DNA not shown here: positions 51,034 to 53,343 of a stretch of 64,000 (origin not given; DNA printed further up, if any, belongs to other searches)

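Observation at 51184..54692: Adjacent secreted caspase-like (C14) and trypsin-like (S1) proteases in one transcription unit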

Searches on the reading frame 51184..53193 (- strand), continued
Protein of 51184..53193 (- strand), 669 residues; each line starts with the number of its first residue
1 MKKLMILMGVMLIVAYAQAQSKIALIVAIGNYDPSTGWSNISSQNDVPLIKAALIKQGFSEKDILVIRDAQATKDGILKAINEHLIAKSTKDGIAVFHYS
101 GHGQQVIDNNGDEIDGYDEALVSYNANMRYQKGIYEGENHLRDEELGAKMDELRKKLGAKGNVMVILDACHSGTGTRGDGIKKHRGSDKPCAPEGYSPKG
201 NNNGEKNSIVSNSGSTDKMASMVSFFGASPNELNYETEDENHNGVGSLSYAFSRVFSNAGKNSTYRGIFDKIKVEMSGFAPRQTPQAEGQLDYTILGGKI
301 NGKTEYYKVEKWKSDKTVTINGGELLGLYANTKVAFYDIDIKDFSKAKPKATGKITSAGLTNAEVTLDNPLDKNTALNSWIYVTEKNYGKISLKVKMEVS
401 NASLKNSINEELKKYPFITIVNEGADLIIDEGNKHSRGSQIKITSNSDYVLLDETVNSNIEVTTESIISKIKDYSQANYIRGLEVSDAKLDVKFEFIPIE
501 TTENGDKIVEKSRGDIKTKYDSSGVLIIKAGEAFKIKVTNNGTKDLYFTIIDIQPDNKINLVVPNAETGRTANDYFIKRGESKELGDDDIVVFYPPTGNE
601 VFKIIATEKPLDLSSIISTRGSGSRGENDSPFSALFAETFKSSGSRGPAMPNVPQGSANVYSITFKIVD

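Call 44: search_solved_structures(query=window:51184-53193:-, max_evalue=0.01, show_alignments=2)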
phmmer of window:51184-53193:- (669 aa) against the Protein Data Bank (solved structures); distinct sequences matched with E-value up to 0.01: 11.
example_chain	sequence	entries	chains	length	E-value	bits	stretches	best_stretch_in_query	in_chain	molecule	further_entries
4f6o_A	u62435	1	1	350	1.9e-06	29.7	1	56-174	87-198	Metacaspase-1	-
7qp0_A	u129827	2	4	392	2.6e-06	29.3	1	58-175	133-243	Metacaspase-1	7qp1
3bij_A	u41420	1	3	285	1e-05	27.3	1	23-176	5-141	Uncharacterized protein GSU0716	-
4f6p_A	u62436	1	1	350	1.2e-05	27.1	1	56-140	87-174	Metacaspase-1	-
6w8s_A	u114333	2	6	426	2.3e-05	26.2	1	29-128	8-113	Metacaspase-4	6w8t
6w8r_A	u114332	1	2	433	3.2e-05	25.7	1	29-128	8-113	Metacaspase-4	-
4afr_A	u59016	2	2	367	0.001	20.8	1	20-123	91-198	METACASPASE | METACASPASE MCA2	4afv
4afp_A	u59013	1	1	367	0.0011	20.7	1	20-123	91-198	METACASPASE MCA2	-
4af8_A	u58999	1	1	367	0.0011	20.7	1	20-123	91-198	METACASPASE MCA2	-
9n3d_A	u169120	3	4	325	0.0074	17.9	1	22-128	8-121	Metacaspase-9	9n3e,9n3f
8a53_A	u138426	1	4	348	0.0084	17.7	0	22-128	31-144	Metacaspase-9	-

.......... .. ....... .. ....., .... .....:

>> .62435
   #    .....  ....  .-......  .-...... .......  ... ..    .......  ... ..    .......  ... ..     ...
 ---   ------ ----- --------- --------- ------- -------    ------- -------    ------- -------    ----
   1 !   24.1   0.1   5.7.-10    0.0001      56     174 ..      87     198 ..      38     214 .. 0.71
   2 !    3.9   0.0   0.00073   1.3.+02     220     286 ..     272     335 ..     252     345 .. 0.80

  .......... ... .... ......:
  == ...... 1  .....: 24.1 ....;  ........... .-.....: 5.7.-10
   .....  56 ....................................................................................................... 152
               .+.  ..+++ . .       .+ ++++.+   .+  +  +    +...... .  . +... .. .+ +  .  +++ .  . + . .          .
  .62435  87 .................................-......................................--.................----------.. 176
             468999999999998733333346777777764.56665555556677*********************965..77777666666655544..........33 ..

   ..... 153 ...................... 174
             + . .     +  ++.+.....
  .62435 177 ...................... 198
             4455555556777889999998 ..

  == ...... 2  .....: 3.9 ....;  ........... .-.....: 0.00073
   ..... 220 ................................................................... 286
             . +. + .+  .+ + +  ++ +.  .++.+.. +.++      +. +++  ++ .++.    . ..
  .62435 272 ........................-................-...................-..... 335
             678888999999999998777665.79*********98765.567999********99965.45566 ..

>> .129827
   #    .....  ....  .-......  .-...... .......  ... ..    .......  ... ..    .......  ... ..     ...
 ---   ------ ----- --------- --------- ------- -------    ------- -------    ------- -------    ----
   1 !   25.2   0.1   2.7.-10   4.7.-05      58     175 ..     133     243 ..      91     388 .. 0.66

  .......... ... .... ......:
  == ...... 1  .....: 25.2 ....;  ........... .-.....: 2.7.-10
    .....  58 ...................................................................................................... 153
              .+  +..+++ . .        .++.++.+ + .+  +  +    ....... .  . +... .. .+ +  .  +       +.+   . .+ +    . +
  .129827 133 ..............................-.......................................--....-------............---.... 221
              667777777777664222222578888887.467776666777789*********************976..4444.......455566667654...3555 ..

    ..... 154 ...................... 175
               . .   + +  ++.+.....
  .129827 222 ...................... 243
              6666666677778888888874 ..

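Call 61: find_encoding_contigs(protein=P0001, flank=3000, max_places=2)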
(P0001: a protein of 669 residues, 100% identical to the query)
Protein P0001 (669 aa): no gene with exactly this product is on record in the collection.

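Call 62: list_cluster_members(proteins=[P0001, P0121])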
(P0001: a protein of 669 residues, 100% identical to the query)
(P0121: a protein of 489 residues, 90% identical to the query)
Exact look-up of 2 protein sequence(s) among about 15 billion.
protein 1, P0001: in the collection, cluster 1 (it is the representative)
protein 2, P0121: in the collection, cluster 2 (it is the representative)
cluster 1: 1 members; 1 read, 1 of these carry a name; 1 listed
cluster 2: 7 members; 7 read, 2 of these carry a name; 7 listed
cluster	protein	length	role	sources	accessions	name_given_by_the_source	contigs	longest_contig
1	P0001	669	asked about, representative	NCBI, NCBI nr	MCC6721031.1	MAG: caspase family protein [Bacteroidia bacterium] | caspase family protein [Bacteroidia bacterium]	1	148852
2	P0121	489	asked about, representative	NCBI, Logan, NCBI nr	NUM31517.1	MAG: serine protease [Bacteroidetes bacterium] | serine protease [Bacteroidota bacterium]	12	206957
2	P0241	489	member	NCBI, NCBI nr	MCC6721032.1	MAG: serine protease [Bacteroidia bacterium] | serine protease [Bacteroidia bacterium]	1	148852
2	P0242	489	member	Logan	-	-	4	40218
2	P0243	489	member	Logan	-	-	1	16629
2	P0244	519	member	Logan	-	-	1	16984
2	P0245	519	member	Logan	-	-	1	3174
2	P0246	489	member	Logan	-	-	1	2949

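Call 68: search_solved_structures(query=A1, max_evalue=0.001, show_alignments=5)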
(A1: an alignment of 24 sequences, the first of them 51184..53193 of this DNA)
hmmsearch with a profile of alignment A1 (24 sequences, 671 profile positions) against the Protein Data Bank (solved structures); distinct sequences matched with E-value up to 0.001: 11.
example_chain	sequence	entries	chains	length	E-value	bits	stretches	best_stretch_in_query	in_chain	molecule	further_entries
7qp0_A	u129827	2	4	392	6.6e-18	67.6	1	48-288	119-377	Metacaspase-1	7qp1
4f6o_A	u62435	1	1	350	1e-17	67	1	25-288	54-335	Metacaspase-1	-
4f6p_A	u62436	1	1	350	1.2e-15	60.1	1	25-288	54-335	Metacaspase-1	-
6w8s_A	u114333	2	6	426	2.8e-15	58.9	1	25-178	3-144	Metacaspase-4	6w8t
6w8r_A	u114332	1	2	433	7.2e-14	54.3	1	25-132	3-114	Metacaspase-4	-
3bij_A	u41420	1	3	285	6.3e-12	47.8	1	58-187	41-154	Uncharacterized protein GSU0716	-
8a53_A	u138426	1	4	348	6.3e-11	44.5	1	21-131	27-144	Metacaspase-9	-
9n3d_A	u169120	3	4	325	8e-11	44.2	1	34-131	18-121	Metacaspase-9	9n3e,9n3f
4afr_A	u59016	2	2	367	2.4e-10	42.6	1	24-176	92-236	METACASPASE | METACASPASE MCA2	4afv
4afp_A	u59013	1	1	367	3.2e-10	42.2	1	24-176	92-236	METACASPASE MCA2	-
4af8_A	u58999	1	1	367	3.8e-10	41.9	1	24-176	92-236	METACASPASE MCA2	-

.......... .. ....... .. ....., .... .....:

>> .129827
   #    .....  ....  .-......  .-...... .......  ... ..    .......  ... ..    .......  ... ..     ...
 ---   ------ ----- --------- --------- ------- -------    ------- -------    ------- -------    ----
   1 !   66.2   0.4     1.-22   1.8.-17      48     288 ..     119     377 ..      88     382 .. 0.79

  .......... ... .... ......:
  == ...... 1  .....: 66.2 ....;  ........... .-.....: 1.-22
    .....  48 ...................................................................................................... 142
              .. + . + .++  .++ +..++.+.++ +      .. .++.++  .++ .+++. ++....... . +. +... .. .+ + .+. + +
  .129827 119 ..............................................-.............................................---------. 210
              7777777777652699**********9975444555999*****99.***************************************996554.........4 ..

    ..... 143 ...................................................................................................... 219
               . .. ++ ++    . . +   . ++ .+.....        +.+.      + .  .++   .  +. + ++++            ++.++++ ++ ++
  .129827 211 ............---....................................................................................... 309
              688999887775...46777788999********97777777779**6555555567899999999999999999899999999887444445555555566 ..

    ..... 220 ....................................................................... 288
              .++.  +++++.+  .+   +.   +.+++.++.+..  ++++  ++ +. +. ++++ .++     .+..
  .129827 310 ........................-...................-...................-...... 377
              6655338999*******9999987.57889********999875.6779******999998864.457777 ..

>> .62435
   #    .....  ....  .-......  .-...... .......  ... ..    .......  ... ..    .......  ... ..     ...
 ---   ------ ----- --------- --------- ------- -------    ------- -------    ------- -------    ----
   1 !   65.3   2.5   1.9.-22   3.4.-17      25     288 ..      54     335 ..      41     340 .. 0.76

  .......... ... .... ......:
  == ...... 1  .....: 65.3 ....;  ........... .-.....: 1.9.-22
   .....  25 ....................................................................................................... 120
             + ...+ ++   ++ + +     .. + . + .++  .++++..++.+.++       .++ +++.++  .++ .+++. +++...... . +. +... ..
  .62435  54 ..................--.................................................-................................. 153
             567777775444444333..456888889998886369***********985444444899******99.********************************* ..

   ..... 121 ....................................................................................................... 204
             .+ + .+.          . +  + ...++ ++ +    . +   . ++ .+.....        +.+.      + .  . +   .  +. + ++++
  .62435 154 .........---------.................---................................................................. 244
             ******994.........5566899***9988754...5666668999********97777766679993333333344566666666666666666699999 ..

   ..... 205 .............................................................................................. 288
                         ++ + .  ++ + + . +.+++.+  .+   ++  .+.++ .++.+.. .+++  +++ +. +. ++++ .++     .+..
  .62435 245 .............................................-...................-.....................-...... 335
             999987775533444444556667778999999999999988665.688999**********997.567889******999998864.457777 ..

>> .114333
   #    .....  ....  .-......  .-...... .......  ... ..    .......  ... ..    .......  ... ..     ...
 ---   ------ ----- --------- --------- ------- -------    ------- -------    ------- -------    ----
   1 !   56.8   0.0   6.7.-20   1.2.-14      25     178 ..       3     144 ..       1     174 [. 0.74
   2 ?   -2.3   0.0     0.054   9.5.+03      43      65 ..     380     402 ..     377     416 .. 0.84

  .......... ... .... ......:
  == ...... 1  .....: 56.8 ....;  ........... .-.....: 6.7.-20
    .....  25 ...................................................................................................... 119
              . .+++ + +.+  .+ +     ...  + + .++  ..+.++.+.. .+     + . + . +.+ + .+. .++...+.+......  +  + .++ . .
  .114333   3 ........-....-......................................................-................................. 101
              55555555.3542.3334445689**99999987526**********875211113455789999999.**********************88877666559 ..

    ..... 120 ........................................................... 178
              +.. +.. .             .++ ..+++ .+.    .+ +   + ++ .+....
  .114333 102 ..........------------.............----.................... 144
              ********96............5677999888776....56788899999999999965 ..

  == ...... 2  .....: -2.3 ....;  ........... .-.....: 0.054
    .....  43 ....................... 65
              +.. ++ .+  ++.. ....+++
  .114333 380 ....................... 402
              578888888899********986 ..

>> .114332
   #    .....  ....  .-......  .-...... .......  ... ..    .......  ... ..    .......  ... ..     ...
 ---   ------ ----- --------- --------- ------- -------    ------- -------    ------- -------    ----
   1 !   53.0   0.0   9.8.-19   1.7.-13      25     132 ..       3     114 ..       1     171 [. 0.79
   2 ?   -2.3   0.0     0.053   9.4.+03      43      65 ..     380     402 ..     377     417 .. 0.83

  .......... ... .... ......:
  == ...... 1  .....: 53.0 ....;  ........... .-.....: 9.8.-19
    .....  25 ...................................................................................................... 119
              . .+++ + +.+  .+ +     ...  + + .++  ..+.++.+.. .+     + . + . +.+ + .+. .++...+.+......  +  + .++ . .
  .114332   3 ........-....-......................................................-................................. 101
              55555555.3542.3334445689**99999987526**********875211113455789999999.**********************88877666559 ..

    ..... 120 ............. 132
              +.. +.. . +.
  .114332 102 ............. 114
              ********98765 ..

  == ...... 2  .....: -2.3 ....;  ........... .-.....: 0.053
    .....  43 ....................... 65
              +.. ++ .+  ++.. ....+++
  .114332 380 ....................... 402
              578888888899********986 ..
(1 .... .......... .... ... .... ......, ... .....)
